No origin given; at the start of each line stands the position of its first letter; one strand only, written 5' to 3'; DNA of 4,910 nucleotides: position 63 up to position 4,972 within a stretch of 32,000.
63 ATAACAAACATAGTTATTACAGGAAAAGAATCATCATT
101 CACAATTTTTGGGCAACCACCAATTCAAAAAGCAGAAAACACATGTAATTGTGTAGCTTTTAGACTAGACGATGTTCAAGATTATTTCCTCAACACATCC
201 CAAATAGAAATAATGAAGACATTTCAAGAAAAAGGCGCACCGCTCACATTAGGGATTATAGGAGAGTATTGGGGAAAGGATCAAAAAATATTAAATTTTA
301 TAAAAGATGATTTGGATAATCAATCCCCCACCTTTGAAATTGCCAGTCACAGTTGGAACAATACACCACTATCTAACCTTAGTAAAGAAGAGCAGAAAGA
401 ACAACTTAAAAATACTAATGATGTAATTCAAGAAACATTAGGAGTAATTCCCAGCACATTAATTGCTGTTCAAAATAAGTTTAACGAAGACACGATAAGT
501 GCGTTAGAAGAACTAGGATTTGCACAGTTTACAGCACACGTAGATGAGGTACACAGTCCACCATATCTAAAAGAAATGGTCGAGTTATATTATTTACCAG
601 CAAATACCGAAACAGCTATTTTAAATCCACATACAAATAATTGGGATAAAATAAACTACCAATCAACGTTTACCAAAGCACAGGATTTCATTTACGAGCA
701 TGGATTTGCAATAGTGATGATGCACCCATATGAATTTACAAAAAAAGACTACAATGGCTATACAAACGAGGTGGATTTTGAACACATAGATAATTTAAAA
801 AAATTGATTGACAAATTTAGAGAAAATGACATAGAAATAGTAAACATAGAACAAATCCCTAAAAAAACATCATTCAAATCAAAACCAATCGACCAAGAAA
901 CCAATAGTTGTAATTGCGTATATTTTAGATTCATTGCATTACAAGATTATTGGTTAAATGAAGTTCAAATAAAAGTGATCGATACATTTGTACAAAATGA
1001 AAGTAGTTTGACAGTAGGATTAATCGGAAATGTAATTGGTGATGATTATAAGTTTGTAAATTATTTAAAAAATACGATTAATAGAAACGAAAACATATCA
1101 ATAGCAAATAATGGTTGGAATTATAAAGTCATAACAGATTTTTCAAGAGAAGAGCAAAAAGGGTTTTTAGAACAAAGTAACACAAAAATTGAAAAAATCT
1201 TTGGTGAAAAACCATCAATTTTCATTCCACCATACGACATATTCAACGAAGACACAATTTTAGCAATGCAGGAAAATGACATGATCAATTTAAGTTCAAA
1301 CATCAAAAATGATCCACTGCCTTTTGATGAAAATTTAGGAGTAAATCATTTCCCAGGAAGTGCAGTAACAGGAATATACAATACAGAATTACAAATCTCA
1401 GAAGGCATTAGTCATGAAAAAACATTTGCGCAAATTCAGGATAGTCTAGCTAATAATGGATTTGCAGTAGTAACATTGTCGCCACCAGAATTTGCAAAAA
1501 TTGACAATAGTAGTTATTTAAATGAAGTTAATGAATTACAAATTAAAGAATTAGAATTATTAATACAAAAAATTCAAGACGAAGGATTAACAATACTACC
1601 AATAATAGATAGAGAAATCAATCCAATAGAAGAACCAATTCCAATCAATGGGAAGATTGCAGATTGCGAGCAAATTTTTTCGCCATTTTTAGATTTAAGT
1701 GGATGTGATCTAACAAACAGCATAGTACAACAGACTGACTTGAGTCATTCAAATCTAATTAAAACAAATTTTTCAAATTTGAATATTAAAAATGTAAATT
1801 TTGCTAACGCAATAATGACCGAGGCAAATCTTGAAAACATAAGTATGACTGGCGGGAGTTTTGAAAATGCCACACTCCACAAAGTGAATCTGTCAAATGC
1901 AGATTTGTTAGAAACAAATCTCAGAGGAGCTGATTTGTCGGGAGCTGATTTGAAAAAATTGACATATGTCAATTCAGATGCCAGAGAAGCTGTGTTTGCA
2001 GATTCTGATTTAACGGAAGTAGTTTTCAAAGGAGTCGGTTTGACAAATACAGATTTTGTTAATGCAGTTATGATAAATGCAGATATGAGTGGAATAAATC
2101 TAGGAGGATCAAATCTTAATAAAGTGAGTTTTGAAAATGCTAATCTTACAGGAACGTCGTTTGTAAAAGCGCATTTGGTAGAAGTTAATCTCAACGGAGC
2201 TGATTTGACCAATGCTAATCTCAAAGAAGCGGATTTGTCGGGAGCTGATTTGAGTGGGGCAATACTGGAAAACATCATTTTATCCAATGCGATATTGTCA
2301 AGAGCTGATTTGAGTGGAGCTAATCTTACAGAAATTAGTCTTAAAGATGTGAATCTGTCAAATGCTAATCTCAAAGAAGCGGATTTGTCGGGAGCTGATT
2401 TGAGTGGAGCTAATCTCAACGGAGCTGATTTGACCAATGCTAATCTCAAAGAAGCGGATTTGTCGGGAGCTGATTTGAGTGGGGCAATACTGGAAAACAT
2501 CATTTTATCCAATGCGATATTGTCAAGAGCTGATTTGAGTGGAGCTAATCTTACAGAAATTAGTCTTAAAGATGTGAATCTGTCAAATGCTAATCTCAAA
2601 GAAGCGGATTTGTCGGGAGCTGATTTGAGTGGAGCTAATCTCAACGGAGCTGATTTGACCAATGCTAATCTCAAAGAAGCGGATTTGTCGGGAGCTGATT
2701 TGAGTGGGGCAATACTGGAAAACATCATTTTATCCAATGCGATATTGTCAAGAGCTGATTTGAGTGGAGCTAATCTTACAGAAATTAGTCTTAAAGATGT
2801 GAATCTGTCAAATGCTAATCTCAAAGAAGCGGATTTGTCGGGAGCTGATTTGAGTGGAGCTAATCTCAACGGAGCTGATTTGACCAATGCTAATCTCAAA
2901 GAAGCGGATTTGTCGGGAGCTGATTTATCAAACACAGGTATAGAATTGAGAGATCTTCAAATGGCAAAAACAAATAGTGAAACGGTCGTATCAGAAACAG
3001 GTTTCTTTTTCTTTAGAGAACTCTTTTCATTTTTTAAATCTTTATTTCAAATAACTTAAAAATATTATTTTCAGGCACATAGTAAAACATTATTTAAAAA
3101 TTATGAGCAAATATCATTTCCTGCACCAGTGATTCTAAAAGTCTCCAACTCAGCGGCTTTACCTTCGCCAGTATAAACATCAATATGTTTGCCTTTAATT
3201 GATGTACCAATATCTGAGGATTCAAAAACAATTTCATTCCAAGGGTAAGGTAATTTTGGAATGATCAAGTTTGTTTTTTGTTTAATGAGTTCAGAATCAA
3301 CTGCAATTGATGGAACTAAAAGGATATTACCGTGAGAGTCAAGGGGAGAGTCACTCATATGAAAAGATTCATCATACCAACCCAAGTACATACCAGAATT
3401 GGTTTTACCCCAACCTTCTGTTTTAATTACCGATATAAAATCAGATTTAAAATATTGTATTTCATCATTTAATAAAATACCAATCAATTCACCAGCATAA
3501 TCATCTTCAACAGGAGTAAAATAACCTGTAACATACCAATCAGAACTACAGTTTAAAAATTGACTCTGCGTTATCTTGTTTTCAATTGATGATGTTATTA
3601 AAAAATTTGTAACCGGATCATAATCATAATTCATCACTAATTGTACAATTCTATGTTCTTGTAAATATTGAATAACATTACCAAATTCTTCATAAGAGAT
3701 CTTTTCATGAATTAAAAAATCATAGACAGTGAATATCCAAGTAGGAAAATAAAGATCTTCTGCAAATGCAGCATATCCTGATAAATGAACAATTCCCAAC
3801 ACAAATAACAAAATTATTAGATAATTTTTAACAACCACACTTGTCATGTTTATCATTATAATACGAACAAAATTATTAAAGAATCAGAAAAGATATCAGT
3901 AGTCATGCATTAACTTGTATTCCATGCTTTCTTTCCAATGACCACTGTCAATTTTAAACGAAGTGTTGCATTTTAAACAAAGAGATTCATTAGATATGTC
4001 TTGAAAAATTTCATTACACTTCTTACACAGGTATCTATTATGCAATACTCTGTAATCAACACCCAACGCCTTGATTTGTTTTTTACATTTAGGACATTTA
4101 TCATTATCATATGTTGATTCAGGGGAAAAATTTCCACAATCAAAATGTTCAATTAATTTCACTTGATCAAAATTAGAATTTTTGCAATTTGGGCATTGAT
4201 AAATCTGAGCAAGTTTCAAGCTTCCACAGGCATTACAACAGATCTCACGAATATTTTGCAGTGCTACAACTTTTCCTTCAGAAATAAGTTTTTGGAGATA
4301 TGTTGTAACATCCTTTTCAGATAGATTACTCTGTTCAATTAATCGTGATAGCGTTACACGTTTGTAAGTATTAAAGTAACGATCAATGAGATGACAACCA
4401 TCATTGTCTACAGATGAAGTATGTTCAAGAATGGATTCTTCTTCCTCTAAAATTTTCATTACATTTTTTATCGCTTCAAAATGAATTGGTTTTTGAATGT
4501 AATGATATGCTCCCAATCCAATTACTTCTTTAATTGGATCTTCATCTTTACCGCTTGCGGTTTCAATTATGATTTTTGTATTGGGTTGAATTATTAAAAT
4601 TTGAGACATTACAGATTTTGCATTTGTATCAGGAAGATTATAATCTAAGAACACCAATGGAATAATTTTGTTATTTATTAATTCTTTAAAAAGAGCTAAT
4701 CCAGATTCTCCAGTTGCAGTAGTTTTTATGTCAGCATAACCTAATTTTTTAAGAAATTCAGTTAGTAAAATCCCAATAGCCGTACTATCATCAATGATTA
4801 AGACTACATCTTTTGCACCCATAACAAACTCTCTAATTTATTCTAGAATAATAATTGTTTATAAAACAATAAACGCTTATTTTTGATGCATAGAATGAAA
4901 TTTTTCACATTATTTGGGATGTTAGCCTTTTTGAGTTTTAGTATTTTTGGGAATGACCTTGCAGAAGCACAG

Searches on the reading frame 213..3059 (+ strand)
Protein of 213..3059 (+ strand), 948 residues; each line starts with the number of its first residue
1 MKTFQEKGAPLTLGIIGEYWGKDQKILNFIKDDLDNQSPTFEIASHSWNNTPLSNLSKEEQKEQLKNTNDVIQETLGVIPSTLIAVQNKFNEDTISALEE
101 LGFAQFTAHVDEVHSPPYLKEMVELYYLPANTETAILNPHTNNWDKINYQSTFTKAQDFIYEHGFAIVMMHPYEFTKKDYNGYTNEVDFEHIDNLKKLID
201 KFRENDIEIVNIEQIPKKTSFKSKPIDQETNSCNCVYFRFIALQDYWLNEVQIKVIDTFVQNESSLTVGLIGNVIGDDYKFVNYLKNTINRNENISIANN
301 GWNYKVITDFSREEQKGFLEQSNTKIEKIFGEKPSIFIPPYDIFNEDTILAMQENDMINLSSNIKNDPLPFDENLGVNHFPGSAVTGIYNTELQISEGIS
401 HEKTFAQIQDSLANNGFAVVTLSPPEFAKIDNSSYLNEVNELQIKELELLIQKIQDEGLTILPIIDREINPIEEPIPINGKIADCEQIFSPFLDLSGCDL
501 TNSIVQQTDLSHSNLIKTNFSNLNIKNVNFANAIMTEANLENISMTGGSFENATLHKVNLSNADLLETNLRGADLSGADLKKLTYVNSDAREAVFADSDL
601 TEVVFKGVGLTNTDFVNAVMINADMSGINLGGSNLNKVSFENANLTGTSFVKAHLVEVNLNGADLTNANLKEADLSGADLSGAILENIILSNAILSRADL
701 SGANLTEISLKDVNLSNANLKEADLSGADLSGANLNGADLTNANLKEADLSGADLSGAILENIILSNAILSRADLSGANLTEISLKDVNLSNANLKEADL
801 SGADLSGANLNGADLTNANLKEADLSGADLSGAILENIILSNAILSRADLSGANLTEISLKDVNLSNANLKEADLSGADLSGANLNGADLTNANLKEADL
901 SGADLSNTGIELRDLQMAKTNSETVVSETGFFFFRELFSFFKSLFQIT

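Call 31: search_protein_families(library=pfam, proteins=[window:213-3059:+], max_evalue=0.001)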
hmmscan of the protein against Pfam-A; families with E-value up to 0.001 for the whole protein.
window:213-3059:+ (948 aa): 8 families
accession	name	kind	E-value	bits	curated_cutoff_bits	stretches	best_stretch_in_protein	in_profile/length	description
PF00805.28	Pentapeptide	-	4.4e-118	384.5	20.2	14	859-896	2-39/40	Pentapeptide repeats (8 copies)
PF13599.13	Pentapeptide_4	-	1.3e-53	179.4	38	8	601-670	9-78/78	Pentapeptide repeat region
PF13576.12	Pentapeptide_3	-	5.4e-42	142.2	27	3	716-758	2-47/48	Pentapeptide repeats (9 copies)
PF01522.26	Polysacc_deac_1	-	4.9e-21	75.4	23.1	2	2-104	26-122/124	Polysaccharide deacetylase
PF25296.1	Decapeptide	-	4.1e-15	55.9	45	0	864-919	11-71/74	Decapeptide repeat region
PF23894.2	LD_SV2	-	3.2e-12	47.1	29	1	512-573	24-85/92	SV2A/B/C luminal domain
PF03065.20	Glyco_hydro_57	-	1.1e-06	28.6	21.2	1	40-217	102-280/291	Glycosyl hydrolase family 57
PF03120.22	DNA_ligase_OB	-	0.00091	19.5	32.9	0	534-559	17-42/79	NAD-dependent DNA ligase OB-fold domain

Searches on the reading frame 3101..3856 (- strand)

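Call 31: search_protein_families(library=pfam, proteins=[window:3101-3856:-], max_evalue=0.001)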
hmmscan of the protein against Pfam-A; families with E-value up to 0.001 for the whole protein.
window:3101-3856:- (251 aa): 1 family
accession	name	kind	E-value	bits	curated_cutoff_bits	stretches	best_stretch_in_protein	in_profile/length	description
PF06725.17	3D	-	9.2e-07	29.4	23.8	1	183-236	2-56/72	3D domain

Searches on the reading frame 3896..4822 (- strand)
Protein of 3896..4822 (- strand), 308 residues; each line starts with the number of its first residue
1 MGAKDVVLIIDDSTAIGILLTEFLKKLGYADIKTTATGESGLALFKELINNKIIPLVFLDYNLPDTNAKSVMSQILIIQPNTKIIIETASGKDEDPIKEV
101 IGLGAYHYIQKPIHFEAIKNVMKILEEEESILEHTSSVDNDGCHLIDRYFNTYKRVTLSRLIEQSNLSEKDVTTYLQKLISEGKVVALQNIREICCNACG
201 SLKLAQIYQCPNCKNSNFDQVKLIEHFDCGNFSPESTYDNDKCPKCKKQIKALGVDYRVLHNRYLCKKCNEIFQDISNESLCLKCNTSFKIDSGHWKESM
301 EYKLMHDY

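Call 31: search_protein_families(library=pfam, proteins=[window:3896-4822:-], max_evalue=0.001)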
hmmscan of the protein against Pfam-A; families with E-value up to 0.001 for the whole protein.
window:3896-4822:- (308 aa): 3 families
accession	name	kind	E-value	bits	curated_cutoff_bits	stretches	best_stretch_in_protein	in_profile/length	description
PF18551.6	TackOD1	-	2.7e-24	86.2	32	1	160-304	40-188/188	Thaumarchaeal output domain 1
PF00072.30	Response_reg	-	1.5e-15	57.7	30.2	1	7-121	1-109/111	Response regulator receiver domain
PF01399.33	PCI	-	0.00027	21.5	22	1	144-185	28-69/84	PCI domain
